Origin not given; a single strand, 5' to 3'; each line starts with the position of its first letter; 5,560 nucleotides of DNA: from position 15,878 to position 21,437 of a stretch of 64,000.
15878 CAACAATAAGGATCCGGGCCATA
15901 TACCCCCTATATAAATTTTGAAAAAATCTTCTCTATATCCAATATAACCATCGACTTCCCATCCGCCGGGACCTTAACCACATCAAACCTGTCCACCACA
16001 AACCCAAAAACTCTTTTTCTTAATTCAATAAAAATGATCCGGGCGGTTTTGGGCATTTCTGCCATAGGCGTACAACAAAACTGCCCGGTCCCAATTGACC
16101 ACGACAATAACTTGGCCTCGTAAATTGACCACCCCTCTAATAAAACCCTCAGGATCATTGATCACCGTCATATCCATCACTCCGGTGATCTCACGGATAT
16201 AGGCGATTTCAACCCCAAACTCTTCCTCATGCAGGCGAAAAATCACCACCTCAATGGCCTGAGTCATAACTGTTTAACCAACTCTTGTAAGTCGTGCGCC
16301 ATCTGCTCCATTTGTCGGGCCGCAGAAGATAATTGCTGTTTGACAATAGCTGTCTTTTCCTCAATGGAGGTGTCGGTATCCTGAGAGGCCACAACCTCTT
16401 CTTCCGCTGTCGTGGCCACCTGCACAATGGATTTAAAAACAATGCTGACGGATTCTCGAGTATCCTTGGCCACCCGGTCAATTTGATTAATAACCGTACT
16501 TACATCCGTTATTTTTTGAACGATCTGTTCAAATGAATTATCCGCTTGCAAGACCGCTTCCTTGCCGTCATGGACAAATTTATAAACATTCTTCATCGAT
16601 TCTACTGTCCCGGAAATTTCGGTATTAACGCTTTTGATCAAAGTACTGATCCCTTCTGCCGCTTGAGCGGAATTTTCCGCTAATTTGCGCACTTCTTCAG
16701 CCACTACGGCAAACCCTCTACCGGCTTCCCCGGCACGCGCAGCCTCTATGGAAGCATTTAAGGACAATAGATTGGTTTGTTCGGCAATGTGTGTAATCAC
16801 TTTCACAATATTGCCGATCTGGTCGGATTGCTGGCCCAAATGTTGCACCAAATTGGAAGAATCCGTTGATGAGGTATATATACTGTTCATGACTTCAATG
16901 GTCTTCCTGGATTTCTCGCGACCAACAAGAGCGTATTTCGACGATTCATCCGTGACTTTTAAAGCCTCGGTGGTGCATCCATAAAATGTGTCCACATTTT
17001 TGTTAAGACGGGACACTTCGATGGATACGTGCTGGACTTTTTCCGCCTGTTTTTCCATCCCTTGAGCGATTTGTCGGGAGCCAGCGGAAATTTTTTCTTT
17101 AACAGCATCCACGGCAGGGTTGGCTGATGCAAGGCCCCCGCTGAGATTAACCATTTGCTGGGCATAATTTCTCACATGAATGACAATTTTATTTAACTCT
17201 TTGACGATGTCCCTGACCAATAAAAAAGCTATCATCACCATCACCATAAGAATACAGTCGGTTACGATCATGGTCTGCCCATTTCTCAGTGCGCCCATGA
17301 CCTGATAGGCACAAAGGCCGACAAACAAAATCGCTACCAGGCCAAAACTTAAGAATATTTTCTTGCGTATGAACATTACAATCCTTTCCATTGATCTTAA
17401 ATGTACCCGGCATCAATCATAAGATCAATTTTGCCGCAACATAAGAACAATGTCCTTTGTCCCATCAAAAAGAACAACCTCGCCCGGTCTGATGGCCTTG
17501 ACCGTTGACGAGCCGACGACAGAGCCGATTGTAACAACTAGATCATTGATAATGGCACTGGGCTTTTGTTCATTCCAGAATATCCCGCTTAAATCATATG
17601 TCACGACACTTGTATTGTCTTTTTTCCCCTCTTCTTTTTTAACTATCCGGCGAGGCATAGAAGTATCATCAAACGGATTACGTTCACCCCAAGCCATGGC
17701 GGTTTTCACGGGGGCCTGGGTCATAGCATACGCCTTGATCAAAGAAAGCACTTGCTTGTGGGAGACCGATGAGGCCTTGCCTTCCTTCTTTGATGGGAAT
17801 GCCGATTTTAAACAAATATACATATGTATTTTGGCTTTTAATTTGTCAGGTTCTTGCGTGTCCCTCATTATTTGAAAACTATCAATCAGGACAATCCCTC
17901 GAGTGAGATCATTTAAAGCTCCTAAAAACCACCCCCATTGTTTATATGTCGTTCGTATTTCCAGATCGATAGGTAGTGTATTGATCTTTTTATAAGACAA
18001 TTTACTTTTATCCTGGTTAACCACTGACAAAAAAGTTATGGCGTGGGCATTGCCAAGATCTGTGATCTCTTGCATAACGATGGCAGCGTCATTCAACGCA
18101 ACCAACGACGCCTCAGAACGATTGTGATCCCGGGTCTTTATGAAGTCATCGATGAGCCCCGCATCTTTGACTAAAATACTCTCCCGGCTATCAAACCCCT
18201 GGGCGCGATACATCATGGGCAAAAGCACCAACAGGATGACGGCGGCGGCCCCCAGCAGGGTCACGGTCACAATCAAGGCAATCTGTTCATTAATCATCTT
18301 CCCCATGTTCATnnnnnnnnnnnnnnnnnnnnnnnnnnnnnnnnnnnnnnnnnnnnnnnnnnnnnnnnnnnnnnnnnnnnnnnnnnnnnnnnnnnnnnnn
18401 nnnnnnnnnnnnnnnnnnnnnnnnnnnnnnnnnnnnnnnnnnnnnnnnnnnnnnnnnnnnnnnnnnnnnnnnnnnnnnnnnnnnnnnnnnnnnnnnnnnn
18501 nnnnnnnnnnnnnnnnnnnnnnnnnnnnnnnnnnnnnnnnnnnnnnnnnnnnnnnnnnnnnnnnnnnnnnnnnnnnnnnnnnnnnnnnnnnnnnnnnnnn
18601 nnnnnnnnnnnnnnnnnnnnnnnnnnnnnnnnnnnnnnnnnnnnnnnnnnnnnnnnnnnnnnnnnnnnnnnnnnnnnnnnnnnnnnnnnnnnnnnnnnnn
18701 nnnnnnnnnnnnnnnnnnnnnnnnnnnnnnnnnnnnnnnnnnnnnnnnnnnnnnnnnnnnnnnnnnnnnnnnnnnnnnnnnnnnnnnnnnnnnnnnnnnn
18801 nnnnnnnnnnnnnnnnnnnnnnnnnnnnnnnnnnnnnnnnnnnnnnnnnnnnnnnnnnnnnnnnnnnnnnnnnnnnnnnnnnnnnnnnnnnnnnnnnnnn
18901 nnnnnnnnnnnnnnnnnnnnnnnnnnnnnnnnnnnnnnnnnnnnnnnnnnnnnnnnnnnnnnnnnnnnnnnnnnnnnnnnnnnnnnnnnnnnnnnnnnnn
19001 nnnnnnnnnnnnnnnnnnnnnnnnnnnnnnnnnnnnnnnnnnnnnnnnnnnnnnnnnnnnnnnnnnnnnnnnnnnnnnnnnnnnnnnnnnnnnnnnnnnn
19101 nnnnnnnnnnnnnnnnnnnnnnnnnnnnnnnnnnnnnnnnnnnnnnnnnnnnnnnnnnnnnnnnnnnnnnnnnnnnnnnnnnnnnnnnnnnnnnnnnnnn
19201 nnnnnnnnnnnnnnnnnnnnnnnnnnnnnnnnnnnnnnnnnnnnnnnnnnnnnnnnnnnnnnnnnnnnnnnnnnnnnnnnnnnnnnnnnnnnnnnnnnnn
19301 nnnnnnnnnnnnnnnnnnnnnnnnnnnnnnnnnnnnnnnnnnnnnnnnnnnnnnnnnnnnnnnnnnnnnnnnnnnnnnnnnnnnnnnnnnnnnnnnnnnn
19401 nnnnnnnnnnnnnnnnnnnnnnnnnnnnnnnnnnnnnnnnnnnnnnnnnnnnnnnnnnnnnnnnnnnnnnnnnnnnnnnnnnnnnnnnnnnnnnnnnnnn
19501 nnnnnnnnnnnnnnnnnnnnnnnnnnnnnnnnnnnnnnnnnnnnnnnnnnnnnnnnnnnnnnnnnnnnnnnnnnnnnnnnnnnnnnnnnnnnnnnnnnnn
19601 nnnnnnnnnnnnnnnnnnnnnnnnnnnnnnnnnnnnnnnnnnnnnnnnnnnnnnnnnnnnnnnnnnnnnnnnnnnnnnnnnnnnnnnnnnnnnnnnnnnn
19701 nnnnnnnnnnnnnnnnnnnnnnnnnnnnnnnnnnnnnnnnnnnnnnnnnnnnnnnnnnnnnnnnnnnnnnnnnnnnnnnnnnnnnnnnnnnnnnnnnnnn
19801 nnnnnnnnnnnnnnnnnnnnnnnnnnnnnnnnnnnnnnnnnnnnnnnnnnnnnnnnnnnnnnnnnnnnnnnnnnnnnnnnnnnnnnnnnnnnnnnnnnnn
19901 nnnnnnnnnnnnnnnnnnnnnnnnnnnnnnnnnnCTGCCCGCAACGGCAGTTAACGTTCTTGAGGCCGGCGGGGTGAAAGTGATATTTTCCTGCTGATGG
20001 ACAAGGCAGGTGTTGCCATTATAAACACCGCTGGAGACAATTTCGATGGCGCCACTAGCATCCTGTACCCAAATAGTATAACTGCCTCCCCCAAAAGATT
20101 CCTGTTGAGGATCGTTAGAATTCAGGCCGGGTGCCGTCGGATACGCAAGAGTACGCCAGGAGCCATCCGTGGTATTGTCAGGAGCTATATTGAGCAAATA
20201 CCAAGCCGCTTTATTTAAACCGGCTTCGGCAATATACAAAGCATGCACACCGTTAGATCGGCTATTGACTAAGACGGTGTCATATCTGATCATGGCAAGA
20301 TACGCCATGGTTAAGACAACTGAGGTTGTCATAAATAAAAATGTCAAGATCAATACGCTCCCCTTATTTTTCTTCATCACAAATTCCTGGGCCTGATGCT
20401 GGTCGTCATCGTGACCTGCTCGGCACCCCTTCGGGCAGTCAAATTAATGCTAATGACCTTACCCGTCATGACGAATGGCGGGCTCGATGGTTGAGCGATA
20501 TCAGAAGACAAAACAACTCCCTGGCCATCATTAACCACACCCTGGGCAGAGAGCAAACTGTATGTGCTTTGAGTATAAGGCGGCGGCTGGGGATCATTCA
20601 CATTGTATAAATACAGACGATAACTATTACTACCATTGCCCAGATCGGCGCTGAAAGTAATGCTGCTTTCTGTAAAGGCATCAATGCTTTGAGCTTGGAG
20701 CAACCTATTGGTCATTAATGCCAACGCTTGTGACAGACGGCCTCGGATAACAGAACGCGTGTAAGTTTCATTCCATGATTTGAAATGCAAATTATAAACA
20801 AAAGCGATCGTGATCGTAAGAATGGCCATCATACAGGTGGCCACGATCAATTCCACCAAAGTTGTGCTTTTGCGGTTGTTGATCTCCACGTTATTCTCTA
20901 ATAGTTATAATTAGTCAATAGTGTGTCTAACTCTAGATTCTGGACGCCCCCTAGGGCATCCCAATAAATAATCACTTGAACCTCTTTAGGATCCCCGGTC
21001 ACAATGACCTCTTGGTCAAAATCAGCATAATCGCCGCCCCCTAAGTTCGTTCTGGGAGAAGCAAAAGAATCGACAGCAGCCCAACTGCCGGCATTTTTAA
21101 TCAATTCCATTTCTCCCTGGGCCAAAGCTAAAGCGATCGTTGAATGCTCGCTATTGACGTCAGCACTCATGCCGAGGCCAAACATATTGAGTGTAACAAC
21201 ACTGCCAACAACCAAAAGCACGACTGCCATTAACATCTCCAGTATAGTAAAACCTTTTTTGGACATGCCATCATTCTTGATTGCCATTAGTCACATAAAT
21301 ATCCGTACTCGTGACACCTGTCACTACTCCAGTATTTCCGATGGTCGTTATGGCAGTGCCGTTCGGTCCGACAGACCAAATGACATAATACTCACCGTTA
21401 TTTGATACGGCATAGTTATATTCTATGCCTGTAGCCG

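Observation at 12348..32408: A ~20-kb co-directional supercluster joins a T2SS/T4P-like machine to a chemosensory pathway, four kinases, about nine receiver domains and a radical SAM enzyme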

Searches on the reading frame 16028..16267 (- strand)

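Call 5: search_protein_families(library=pfam, proteins=[window:16028-16267:-], max_evalue=0.01)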
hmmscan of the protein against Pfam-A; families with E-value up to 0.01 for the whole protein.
window:16028-16267:- (80 aa): 1 family
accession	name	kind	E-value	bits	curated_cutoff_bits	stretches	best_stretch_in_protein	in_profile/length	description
PF01584.24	CheW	-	4.5e-12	46.2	23.5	1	6-61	1-56/138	CheW-like domain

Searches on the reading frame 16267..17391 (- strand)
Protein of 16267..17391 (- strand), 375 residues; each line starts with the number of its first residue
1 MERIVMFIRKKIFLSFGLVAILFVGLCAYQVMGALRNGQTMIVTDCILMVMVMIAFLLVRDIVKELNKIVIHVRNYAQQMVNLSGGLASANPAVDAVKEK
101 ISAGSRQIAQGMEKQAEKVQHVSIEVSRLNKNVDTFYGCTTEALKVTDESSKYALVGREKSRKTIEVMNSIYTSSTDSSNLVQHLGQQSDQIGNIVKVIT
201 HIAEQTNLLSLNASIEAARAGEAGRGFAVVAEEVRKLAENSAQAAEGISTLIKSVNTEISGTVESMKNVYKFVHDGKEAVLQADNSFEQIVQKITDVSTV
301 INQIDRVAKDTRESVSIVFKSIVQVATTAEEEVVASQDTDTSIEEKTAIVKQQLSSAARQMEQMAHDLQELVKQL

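Call 5: search_protein_families(library=pfam, proteins=[window:16267-17391:-], max_evalue=0.01)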
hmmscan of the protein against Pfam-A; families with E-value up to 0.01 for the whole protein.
window:16267-17391:- (375 aa): 2 families
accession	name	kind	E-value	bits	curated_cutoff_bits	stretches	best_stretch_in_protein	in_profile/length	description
PF00015.26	MCPsignal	-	1e-42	146.3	34.6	1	147-326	4-169/172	Methyl-accepting chemotaxis protein (MCP) signalling domain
PF10046.14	BLOC1_2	-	0.0017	19.1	33.4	1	232-309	5-82/96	Biogenesis of lysosome-related organelles complex-1 subunit 2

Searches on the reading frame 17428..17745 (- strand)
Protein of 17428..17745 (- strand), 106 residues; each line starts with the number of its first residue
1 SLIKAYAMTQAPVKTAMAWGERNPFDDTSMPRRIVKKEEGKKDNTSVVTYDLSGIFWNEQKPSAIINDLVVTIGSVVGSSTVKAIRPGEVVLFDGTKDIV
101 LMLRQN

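Call 55: search_protein_families(library=pfam, proteins=[window:17428-17745:-], max_evalue=5)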
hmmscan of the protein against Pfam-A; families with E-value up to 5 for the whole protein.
window:17428-17745:- (106 aa): 1 family
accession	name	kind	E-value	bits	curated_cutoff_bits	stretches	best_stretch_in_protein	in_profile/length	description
PF08666.17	SAF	-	0.13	13.3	21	1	57-94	23-60/63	SAF domain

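Call 57: search_solved_structures(query=A3, max_evalue=10)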
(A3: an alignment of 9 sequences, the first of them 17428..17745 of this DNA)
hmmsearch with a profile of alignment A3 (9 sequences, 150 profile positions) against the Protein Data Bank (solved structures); distinct sequences matched with E-value up to 10: 1.
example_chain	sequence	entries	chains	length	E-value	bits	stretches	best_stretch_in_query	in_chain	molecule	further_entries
9dnk_A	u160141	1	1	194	1.4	11.8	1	53-91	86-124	Engineered RamR Variant R2.1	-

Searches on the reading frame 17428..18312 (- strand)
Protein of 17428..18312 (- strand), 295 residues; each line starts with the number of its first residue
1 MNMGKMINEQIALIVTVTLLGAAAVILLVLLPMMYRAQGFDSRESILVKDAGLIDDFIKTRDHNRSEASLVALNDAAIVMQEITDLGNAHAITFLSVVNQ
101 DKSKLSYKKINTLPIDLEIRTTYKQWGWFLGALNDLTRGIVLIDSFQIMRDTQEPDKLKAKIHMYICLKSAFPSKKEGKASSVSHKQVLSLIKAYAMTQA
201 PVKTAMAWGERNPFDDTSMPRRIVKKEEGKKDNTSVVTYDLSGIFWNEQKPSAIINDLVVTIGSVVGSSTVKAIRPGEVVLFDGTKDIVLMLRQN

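Call 5: search_protein_families(library=pfam, proteins=[window:17428-18312:-], max_evalue=0.01)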
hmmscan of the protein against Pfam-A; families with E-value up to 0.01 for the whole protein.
window:17428-18312:- (295 aa): 1 family
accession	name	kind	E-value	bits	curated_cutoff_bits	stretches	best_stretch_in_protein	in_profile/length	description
PF04350.18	PilO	-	3.1e-07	31.1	22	1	75-163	51-137/145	Pilus assembly protein, PilO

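Call 7: search_protein_families(library=ncbifam, proteins=[window:17428-18312:-], max_evalue=0.01)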
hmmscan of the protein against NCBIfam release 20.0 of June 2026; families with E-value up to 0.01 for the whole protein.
window:17428-18312:- (295 aa): 0 families

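Call 62: predict_structure(protein=window:17428-18312:-)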
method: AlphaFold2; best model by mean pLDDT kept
length: 295 residues; sequences in the alignment: 1
mean_pLDDT: 42.3   pTM: 0.29
mean pLDDT of the five models: 42.3, 42.2, 39.7, 36.0, 33.4
residues with pLDDT >= 90: 0; 70-90: 25; 50-70: 72; < 50: 198
segments of 3 or more residues with pLDDT < 50: 38-184, 200-236, 265-267, 293-295
pLDDT, mean of each block of 10 residues (from residue 1): 73 82 74 47 26 28 28 28 26 27 26 25 28 29 27 40 44 36 49 52 33 40 35 47 53 57 52 57 53 46
secondary structure, 60 per line:
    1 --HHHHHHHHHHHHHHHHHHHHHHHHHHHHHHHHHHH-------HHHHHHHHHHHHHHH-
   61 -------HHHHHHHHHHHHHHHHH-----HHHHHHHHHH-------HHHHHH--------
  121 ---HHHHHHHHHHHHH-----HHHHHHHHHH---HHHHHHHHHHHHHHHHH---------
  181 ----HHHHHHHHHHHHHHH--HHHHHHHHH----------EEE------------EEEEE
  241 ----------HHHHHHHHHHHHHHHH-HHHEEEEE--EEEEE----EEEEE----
elements in order: H3-37 H45-59 H68-84 H90-99 H107-112 H124-136 H142-151 H155-171 H185-199 H202-210 E221-223 E236-240 H251-266 E271-275 E278-282 E287-291

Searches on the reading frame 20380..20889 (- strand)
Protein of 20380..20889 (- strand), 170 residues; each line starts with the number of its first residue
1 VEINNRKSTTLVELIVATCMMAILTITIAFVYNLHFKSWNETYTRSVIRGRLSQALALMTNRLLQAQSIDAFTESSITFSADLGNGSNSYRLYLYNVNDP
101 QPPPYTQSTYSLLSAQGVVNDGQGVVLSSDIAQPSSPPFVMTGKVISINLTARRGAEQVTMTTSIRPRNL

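Call 5: search_protein_families(library=pfam, proteins=[window:20380-20889:-], max_evalue=0.01)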
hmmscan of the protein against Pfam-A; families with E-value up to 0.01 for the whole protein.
window:20380-20889:- (170 aa): 0 families

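Call 7: search_protein_families(library=ncbifam, proteins=[window:20380-20889:-], max_evalue=0.01)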
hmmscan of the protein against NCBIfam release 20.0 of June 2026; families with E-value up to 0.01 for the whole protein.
window:20380-20889:- (170 aa): 0 families

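Call 55: search_protein_families(library=pfam, proteins=[window:20380-20889:-], max_evalue=5)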
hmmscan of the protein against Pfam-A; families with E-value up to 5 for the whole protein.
window:20380-20889:- (170 aa): 3 families
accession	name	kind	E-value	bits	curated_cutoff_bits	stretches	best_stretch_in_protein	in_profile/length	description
PF22732.2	MSL3_chromo-like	-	0.026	15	28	1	30-54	40-64/78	MSL3 chromodomain-like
PF05232.17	BTP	-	0.14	12.6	25.6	1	10-39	32-61/64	Chlorhexidine efflux transporter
PF04925.20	SHQ1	-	0.2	11.6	22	1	14-79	33-98/186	SHQ1 protein, Shq1 domain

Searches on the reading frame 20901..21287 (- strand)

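Call 5: search_protein_families(library=pfam, proteins=[window:20901-21287:-], max_evalue=0.01)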
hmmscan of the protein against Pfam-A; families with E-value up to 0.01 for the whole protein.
window:20901-21287:- (129 aa): 1 family
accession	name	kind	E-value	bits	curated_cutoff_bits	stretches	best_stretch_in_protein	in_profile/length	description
PF07963.17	N_methyl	-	0.00034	20.5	21.2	1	9-31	3-25/27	Prokaryotic N-terminal methylation motif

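Call 7: search_protein_families(library=ncbifam, proteins=[window:20901-21287:-], max_evalue=0.01)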
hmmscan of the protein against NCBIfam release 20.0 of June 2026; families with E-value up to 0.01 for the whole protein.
window:20901-21287:- (129 aa): 4 families
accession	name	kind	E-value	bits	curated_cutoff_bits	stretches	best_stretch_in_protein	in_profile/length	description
NF041013.1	T4P_ComGE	equivalog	3.2e-05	23.9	49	1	10-68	3-61/83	competence type IV pilus minor pilin ComGE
TIGR02532.1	IV_pilin_GFxxxE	domain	0.00014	21.5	16.3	1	10-33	1-24/24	prepilin-type N-terminal cleavage/methylation domain-containing protein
TIGR02523.1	type_IV_pilV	equivalog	0.00057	20.4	52.2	1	11-64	2-55/139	type IV pilus modification protein PilV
NF041002.1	pilin_ComGF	equivalog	0.0073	16.5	80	1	10-61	1-55/139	competence type IV pilus minor pilin ComGF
